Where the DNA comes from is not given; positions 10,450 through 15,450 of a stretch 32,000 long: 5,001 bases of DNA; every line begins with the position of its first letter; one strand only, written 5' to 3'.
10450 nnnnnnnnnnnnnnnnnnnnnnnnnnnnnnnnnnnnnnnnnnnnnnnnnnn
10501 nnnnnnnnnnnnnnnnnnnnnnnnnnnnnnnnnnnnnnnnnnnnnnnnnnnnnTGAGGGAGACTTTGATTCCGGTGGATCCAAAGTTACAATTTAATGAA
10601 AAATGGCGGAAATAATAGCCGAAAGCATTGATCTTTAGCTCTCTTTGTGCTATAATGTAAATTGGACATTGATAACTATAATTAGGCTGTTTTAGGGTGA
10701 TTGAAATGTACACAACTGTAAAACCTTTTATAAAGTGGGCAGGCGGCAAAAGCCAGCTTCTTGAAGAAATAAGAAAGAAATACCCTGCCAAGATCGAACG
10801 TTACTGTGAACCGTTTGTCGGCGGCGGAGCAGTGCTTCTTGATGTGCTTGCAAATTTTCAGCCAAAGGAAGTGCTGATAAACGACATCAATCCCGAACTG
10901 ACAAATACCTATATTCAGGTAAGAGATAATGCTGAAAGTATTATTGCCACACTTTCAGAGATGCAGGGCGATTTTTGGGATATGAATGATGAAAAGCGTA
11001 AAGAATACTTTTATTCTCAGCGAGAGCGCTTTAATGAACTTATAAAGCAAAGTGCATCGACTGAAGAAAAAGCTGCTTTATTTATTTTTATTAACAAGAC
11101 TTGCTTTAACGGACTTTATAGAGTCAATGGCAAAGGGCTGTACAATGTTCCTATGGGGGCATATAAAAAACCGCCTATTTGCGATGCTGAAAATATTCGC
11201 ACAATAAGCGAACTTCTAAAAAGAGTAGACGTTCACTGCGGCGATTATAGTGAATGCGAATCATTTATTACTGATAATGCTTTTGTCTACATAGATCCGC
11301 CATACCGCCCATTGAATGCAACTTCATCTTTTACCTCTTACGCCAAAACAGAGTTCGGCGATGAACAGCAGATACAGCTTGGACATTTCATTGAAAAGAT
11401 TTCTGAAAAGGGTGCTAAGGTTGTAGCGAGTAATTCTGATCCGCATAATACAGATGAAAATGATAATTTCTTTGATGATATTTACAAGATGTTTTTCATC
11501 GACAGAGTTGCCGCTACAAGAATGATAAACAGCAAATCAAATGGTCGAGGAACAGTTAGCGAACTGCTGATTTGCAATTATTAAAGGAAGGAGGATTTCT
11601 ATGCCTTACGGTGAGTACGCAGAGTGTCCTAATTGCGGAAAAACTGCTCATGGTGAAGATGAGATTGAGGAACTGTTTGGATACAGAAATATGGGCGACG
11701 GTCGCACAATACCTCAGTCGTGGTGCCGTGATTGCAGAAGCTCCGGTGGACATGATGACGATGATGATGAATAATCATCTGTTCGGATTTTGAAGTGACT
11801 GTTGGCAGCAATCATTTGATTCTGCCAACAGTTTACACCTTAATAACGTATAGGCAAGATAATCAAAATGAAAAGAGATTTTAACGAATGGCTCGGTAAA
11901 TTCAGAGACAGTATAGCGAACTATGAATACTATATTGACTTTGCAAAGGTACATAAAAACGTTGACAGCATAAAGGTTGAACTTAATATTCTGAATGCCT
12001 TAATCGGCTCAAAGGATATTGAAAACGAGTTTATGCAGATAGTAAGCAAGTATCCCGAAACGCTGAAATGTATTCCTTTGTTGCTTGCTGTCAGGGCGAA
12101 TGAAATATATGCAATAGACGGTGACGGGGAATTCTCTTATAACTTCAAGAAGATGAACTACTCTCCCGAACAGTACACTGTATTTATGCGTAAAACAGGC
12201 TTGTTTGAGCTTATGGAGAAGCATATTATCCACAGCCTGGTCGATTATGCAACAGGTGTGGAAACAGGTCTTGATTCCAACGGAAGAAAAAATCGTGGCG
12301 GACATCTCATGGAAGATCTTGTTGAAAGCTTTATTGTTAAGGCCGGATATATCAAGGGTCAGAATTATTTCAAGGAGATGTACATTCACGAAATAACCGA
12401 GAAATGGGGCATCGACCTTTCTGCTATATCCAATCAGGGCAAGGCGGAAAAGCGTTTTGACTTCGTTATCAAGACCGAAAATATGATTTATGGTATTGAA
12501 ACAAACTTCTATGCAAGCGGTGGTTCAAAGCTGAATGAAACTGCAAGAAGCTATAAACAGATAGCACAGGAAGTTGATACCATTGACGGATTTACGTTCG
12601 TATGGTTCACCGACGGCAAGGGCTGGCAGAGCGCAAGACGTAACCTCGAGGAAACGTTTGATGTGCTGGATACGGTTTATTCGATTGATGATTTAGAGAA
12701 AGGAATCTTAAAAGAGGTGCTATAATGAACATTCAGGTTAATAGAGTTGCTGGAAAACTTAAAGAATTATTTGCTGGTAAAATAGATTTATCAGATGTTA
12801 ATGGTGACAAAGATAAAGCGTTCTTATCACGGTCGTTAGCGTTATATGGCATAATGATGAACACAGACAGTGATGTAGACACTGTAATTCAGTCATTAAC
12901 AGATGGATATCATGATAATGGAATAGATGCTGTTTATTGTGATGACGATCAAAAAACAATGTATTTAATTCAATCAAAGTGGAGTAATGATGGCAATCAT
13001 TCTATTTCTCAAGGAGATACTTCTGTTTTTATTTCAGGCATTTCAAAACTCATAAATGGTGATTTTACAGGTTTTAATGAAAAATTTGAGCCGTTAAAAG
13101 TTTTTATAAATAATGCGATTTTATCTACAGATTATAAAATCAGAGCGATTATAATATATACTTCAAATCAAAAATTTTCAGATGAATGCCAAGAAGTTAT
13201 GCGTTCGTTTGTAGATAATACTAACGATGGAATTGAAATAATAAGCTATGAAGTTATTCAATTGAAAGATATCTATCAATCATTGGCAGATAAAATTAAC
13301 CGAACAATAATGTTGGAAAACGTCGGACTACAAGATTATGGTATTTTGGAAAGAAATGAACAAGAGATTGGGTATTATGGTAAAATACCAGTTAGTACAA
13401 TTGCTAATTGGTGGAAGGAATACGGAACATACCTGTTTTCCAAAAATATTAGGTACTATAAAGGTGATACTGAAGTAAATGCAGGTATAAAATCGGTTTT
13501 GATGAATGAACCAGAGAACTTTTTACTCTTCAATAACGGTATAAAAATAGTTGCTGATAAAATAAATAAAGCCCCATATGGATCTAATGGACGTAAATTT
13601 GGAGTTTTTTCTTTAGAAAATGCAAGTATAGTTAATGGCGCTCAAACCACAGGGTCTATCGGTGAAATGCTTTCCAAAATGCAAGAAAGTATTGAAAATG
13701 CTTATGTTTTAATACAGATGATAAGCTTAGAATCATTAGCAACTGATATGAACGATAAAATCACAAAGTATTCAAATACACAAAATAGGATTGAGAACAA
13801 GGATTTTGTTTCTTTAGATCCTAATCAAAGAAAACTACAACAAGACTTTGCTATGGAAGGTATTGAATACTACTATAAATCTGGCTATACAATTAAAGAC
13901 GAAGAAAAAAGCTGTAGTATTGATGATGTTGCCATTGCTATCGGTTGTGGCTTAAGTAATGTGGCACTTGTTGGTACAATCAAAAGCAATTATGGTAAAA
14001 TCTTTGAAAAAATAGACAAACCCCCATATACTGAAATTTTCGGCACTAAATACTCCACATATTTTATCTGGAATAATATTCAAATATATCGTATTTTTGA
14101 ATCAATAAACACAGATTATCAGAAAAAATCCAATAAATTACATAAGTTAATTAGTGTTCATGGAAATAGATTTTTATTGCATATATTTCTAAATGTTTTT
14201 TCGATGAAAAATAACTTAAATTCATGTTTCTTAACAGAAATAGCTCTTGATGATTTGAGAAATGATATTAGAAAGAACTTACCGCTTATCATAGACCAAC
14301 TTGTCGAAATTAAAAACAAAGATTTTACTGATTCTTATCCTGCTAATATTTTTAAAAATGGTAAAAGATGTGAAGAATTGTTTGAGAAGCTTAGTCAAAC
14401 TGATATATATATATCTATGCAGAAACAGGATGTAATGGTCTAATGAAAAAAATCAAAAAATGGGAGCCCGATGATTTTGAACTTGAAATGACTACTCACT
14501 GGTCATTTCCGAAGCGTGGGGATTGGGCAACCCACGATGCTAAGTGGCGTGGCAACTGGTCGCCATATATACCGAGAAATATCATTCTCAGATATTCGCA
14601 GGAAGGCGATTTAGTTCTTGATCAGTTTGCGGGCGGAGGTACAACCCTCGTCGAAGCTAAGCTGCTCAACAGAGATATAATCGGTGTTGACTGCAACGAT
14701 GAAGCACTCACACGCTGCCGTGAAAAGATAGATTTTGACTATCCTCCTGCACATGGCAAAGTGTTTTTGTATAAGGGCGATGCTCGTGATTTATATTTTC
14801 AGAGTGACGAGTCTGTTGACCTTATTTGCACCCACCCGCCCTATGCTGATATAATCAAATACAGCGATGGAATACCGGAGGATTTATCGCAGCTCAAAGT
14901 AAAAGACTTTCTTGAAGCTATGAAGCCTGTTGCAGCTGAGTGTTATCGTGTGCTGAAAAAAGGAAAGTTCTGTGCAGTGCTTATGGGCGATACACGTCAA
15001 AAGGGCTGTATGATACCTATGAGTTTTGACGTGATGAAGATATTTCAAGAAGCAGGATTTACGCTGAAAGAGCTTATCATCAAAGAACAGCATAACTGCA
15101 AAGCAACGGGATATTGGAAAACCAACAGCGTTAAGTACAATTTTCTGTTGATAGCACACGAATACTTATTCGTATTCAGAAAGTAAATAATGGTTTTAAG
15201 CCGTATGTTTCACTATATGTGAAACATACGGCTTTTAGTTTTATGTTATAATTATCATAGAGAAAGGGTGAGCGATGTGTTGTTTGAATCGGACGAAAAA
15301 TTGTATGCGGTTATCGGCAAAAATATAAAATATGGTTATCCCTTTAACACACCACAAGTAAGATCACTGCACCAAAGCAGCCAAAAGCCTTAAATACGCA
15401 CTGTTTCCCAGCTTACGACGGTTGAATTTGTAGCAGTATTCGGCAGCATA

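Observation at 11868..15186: AIPR abortive-infection gene translationally coupled between a GATC endonuclease and a second methylase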

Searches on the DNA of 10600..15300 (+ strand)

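Call 9: search_dna_similar(query=window:10600-15300:+, collection=plasmids, mode=near, max_rows=15)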
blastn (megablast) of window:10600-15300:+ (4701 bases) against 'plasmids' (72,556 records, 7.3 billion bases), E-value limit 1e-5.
No match.

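Call 10: search_dna_similar(query=window:10600-15300:+, collection=phages, mode=near, max_rows=15)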
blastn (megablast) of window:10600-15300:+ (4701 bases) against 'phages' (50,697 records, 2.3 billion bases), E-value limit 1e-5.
No match.

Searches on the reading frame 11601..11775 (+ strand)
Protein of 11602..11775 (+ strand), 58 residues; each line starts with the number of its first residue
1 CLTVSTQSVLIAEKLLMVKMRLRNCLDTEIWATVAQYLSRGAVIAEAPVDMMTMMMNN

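Call 5: search_protein_families(library=pfam, proteins=[window:11602-11775:+], max_evalue=0.01)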
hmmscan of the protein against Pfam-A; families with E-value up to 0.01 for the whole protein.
window:11602-11775:+ (58 aa): 0 families

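Call 6: search_protein_families(library=padloc, proteins=[window:11602-11775:+], max_evalue=0.01)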
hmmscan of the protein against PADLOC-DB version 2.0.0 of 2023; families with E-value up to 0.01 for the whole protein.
window:11602-11775:+ (58 aa): 0 families

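Call 8: search_protein_families(library=ncbifam, proteins=[window:11602-11775:+], max_evalue=0.01)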
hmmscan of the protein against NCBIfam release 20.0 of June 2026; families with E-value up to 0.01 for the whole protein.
window:11602-11775:+ (58 aa): 0 families

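Call 44: search_protein_families(library=pfam, proteins=[window:11601-11771:+], max_evalue=0.01)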
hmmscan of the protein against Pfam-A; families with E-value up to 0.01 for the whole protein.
window:11601-11771:+ (57 aa): 0 families

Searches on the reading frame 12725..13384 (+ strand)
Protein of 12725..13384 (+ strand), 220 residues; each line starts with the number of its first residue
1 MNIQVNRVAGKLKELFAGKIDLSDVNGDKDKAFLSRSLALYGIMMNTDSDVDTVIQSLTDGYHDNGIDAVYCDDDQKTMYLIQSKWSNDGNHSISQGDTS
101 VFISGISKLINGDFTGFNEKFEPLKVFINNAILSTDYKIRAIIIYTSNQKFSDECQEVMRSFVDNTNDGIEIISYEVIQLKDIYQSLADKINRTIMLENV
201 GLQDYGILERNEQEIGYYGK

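Call 54: search_protein_families(library=pfam, proteins=[window:12725-13384:+], max_evalue=10)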
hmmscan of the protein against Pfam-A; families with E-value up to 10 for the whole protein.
window:12725-13384:+ (220 aa): 4 families
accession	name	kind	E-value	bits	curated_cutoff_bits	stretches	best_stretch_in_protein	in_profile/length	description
PF13156.12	Mrr_cat_2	-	0.0047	17.3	22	1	60-170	25-100/127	Restriction endonuclease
PF22097.1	McpB_HAMP_1st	-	0.059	14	27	1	51-67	16-32/57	Methyl-accepting chemotaxis protein McpB, first HAMP domain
PF10307.15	HAD_SAK_1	-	0.17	12.1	25.6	1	130-195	132-193/203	HAD domain family 1 in Swiss Army Knife RNA repair proteins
PF14082.12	SduA_C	-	0.23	12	27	1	67-176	34-156/159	Shedu protein SduA, C-terminal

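Call 62: predict_structure(alignment_id=A2)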
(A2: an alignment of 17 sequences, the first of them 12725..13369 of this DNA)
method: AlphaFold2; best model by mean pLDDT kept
length: 215 residues; sequences in the alignment: 17
mean_pLDDT: 88.8   pTM: 0.82
mean pLDDT of the five models: 88.8, 87.9, 87.8, 87.2, 86.3
residues with pLDDT >= 90: 152; 70-90: 48; 50-70: 11; < 50: 4
segments of 3 or more residues with pLDDT < 50: none
pLDDT, mean of each block of 10 residues (from residue 1): 87 94 89 95 94 93 88 95 91 88 95 91 93 92 93 94 90 94 90 52 72 75
secondary structure, 60 per line:
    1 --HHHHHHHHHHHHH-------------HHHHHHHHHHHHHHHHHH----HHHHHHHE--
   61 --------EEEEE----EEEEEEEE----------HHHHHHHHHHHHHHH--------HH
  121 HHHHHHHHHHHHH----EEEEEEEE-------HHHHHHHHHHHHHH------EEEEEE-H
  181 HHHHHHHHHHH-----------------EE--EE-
elements in order: H3-15 H29-46 H51-57 E69-73 E78-85 H96-110 H119-133 E138-145 H153-166 E173-178 H180-191

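Call 66: fold_search(model_id=the predicted structure, library=pdb)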
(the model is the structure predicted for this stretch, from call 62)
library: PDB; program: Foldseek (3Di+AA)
matches with E <= 10: 374; with E <= 0.001: 0
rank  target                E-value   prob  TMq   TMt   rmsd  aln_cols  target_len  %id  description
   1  1wtd_B                5.6e-02  0.30  0.30  0.25  12.9       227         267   11  Crystal structure of type II restrcition endonuclease, EcoO109I DNA-free form (released 2004-12-14)
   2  5mv0_B                5.9e-02  0.18  0.22  0.23  15.6       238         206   11  Structure of an N-terminal domain of a reptarenavirus L protein (released 2017-05-17)
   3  9n69_A                9.1e-02  0.11  0.17  0.09  19.1       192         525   11  Structure of the retron IA complex with HNH nuclease in the "down" orientation (released 2025-04-23)
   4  2wao_A                1.0e-01  0.41  0.23  0.17   7.1       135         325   14  Structure of a family two carbohydrate esterase from Clostridium thermocellum in complex with cellohexaose (released 2009-10-06)
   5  9goy_A                2.0e-01  0.09  0.20  0.18  14.2       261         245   11  Crystal structure of Fab E2-RecA in complex with CD38 (released 2025-02-12)
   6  8z4i_B                2.1e-01  0.60  0.27  0.17   6.9       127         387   13  crystal structure of Cdn1 in complex with cA3 (released 2026-02-04)
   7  9n6b_A                2.2e-01  0.08  0.17  0.09  19.7       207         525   11  Structure of the retron IA complex with HNH nuclease in the "up" orientation (released 2025-04-23)
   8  2i65_B                2.5e-01  0.08  0.21  0.19  13.9       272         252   11  Structural Basis for the Mechanistic Understanding Human CD38 Controlled Multiple Catalysis (released 2006-09-05)
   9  3age_B                3.0e-01  0.28  0.28  0.16   8.0       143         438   11  Crystal structure of Mglu in its L-glutamate binding form in the presence of 4.3M NaCl (released 2011-04-13)
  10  1zvm_A                3.0e-01  0.07  0.21  0.19  14.2       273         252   12  Crystal structure of human CD38: cyclic-ADP-ribosyl synthetase/NAD+ glycohydrolase (released 2006-06-06)
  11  5liq_A                3.2e-01  0.23  0.33  0.15   9.5       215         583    9  The structure of C160S,C508S,C578S mutant of Nt.BspD6I nicking endonuclease at 0.185 nm resolution . (released 2017-08-02)
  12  7vke_A                3.4e-01  0.08  0.22  0.19  15.1       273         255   11  Crystal structure of human CD38 ECD in complex with UniDab(TM) F11A (released 2022-08-03)
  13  3ih8_A                3.6e-01  0.38  0.29  0.17   7.3       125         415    9  Crystal Structure Analysis of Mglu in its native form (released 2010-01-19)
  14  6bzf_G                3.6e-01  0.20  0.22  0.25   7.8       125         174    9  Structure of S. cerevisiae Zip2:Spo16 complex, C2 form (released 2018-02-14)
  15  5zr1_C                4.3e-01  0.16  0.30  0.14  15.2       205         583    8  Saccharomyces Cerevisiae Origin Recognition Complex Bound to a 72-bp Origin DNA containing ACS and B1 element (released 2018-07-11)
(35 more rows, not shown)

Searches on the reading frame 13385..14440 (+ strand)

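Call 54: search_protein_families(library=pfam, proteins=[window:13385-14440:+], max_evalue=10)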
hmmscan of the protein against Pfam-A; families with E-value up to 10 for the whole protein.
window:13385-14440:+ (352 aa): 4 families
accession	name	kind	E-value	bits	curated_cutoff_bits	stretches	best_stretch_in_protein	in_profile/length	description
PF10592.14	AIPR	-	9.4e-37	127.8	25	1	18-268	1-263/308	AIPR protein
PF06400.16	Alpha-2-MRAP_N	-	0.018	15.6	29.7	1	117-160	7-50/125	Alpha-2-macroglobulin RAP, N-terminal domain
PF17308.7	Corazonin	-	0.13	13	25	1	95-155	53-113/134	Pro-corazonin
PF06148.17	COG2_N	-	0.79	10.3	24.3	1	272-316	13-56/75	COG2 N-terminal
